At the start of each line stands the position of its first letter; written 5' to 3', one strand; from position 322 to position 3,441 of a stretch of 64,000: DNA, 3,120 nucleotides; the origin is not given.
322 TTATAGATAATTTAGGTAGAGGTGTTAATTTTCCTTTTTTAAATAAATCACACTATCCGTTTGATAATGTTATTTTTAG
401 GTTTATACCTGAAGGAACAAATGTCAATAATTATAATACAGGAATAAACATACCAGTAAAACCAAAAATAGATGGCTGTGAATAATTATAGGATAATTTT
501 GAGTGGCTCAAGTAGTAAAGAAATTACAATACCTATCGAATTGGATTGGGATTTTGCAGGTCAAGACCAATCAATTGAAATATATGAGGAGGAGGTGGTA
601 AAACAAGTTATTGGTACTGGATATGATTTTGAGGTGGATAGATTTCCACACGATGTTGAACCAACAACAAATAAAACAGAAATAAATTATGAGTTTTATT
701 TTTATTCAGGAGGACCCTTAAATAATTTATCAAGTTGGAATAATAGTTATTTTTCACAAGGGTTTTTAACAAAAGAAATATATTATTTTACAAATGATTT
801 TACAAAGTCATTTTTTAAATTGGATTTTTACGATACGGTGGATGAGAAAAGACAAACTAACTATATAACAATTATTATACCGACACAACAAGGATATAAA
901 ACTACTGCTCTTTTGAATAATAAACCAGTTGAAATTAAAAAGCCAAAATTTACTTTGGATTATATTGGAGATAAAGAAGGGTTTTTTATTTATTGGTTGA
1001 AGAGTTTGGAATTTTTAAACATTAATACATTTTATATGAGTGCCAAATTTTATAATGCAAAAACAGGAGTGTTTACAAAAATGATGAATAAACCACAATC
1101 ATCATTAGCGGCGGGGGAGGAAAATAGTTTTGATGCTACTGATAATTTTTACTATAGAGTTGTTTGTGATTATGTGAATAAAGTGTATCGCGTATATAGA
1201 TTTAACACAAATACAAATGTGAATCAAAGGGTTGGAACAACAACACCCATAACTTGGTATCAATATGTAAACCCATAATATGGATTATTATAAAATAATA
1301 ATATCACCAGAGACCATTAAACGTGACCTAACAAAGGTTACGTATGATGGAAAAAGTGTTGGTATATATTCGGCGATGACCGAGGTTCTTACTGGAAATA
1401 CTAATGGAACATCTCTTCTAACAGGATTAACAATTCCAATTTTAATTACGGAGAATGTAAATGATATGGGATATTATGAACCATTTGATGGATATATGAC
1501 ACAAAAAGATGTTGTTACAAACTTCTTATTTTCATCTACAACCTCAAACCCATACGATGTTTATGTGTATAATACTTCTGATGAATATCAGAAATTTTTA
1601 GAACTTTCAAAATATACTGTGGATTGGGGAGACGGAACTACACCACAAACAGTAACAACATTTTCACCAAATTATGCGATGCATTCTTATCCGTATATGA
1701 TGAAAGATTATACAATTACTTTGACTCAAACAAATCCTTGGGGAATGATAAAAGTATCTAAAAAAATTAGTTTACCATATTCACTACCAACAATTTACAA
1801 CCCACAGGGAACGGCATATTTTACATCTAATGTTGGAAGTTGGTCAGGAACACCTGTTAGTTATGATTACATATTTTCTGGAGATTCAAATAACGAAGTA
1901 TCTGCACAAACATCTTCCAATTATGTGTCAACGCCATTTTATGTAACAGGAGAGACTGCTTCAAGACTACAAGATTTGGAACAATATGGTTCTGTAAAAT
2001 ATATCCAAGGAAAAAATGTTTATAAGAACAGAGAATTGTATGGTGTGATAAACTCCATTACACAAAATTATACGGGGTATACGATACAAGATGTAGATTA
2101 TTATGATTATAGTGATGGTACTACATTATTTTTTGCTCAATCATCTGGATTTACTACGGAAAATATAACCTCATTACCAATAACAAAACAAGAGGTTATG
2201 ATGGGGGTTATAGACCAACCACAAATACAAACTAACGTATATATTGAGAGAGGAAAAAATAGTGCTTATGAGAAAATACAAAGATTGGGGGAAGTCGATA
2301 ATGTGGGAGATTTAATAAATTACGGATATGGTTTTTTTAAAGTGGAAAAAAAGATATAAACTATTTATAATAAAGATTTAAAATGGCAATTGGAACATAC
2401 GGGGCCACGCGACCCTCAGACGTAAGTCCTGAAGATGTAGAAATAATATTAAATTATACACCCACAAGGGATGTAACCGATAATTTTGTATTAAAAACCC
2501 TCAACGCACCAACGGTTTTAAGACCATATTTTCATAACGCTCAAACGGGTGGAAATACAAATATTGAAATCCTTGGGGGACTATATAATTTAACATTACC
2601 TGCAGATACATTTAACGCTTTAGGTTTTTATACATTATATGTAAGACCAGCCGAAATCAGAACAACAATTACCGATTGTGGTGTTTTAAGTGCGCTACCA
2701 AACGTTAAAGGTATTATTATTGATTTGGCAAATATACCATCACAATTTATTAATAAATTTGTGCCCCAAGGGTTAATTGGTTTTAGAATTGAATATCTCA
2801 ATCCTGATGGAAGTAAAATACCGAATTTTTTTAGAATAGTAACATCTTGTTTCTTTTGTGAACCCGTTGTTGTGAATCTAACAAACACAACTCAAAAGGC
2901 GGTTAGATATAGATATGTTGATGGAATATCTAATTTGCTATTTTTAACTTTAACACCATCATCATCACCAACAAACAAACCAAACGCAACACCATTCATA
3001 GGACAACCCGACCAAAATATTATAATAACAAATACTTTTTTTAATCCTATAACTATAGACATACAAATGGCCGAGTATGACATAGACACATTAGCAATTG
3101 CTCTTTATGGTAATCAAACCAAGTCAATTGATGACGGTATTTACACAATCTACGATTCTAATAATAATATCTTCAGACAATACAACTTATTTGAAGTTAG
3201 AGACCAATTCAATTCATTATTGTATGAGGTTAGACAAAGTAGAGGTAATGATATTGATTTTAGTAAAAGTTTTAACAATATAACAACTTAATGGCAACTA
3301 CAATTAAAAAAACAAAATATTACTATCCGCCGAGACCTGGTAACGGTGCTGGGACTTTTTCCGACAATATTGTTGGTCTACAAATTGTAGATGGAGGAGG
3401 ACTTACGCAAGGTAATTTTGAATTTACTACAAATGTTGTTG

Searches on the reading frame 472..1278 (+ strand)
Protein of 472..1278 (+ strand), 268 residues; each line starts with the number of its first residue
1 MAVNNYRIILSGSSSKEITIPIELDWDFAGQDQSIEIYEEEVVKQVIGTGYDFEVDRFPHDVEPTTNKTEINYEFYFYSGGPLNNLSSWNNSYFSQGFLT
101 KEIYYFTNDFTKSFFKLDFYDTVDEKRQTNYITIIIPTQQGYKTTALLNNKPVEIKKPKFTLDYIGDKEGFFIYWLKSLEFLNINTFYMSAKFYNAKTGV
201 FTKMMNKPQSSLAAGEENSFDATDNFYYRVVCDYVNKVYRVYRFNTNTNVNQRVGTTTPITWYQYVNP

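Call 9: search_protein_families(library=pfam, proteins=[window:472-1278:+], max_evalue=0.01)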
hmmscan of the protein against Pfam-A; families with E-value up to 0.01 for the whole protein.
window:472-1278:+ (268 aa): 0 families

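Call 11: search_protein_families(library=phrogs, proteins=[window:472-1278:+], max_evalue=0.01)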
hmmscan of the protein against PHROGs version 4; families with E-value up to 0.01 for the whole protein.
window:472-1278:+ (268 aa): 0 families

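Call 46: search_solved_structures(query=A4, max_evalue=1)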
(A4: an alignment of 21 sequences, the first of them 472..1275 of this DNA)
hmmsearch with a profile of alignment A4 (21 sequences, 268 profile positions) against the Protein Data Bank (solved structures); distinct sequences matched with E-value up to 1: 0.

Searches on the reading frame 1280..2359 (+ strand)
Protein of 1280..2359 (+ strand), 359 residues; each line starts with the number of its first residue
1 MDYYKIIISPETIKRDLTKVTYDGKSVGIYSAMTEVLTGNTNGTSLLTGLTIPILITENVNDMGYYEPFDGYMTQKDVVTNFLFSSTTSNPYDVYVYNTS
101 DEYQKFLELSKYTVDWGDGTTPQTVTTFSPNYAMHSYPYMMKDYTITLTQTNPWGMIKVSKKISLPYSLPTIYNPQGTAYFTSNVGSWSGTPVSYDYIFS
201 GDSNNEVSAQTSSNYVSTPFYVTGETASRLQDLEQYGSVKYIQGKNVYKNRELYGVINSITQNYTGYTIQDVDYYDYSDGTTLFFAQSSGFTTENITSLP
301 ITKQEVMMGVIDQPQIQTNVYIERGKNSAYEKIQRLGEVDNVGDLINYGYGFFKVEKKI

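Call 9: search_protein_families(library=pfam, proteins=[window:1280-2359:+], max_evalue=0.01)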
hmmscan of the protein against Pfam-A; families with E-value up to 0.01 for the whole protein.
window:1280-2359:+ (359 aa): 0 families

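Call 11: search_protein_families(library=phrogs, proteins=[window:1280-2359:+], max_evalue=0.01)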
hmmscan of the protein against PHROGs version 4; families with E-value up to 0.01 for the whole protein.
window:1280-2359:+ (359 aa): 1 family
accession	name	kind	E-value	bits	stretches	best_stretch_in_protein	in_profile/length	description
phrog_6281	-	unknown function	0.0065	17.1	1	281-329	24-71/209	-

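Call 45: search_solved_structures(query=A3, max_evalue=1)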
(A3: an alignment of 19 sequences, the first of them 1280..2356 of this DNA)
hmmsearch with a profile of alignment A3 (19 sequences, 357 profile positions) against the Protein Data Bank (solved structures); distinct sequences matched with E-value up to 1: 1.
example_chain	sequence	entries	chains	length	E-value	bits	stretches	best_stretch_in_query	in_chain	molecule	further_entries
6kgx_AH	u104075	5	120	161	0.56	12.4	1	1-71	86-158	Allophycocyanin alpha subunit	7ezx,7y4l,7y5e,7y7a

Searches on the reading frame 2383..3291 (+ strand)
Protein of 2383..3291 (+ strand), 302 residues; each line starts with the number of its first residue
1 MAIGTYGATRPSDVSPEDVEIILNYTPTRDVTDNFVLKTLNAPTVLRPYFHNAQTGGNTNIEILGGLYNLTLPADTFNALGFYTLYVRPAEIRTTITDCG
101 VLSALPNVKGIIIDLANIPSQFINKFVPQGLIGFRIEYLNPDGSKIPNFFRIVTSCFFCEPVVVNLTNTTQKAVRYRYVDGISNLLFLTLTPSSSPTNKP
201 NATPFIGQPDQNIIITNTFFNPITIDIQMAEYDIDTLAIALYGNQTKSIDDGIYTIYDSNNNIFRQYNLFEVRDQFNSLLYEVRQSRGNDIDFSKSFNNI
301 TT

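Call 9: search_protein_families(library=pfam, proteins=[window:2383-3291:+], max_evalue=0.01)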
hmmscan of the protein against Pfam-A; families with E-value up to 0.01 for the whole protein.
window:2383-3291:+ (302 aa): 0 families

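Call 11: search_protein_families(library=phrogs, proteins=[window:2383-3291:+], max_evalue=0.01)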
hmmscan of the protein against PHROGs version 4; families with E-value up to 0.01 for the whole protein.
window:2383-3291:+ (302 aa): 0 families

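Call 44: search_solved_structures(query=A2, max_evalue=1)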
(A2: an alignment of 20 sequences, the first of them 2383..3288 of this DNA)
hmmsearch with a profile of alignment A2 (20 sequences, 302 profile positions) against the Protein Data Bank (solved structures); distinct sequences matched with E-value up to 1: 66 (the best 60 are shown).
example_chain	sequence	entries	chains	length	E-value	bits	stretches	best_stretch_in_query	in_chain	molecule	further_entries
4ow4_A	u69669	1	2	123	0.082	15.1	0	27-57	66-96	Beta-terfoil designed by folding nucleus symmetric expansion (""Phifoil"")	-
3bad_A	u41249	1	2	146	0.39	12.9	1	27-76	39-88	Heparin-binding growth factor 1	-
1dzd_A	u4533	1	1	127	0.52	12.5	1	27-76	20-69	ACIDIC FIBROBLAST GROWTH FACTOR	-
1dzc_A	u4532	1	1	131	0.56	12.4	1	27-76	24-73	FIBROBLAST GROWTH FACTOR 1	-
3hal_A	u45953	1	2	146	0.56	12.4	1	27-76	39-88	Fibroblast growth factor 1 isoform 1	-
3jut_A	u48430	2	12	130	0.56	12.4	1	27-76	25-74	Heparin-binding growth factor 1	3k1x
3cu1_B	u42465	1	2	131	0.57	12.3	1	27-76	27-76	Heparin-binding growth factor 1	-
3fji_A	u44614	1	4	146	0.57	12.3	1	27-76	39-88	Heparin-binding growth factor 1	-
2k43_A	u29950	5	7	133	0.58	12.3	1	27-76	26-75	Heparin-binding growth factor 1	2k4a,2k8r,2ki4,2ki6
1evt_A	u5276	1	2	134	0.59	12.3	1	27-76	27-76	PROTEIN (FIBROBLAST GROWTH FACTOR 1)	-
1axm_A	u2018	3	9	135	0.6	12.3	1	27-76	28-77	ACIDIC FIBROBLAST GROWTH FACTOR | PROTEIN (FIBROBLAST GROWTH FACTOR 1)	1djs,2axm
3ojv_A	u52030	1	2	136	0.6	12.2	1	27-76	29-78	Heparin-binding growth factor 1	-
3fjj_A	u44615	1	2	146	0.61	12.2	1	27-76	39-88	Heparin-binding growth factor 1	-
4j23_B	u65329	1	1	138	0.62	12.2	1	27-76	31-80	Fibroblast growth factor 1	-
1hkn_A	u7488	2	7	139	0.63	12.2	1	27-76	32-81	HEPARIN-BINDING GROWTH FACTOR 1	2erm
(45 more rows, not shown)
